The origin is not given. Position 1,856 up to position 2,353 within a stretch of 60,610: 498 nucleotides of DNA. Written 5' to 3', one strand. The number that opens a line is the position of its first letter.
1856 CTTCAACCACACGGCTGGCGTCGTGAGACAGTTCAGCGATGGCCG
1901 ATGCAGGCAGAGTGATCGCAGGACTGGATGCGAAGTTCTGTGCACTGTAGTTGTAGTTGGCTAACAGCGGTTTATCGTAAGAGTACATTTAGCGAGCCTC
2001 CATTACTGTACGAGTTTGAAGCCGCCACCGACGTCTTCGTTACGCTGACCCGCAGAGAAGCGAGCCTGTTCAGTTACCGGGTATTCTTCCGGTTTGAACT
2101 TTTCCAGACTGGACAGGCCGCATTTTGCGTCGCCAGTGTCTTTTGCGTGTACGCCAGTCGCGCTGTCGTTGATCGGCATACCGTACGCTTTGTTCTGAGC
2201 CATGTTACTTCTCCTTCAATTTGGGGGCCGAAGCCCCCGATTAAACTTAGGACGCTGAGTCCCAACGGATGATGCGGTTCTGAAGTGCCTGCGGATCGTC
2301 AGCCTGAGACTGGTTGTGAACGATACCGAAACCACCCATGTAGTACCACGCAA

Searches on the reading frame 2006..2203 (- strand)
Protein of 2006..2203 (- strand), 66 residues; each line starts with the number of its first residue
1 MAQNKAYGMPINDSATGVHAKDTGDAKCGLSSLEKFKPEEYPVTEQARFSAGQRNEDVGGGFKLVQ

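Call 25: search_protein_families(library=pfam, proteins=[window:2006-2203:-], max_evalue=0.01)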
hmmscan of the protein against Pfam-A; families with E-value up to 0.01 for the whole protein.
window:2006-2203:- (66 aa): 0 families

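Call 28: search_protein_families(library=phrogs, proteins=[window:2006-2203:-], max_evalue=0.001)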
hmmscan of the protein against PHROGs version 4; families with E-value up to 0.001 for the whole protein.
window:2006-2203:- (66 aa): 0 families
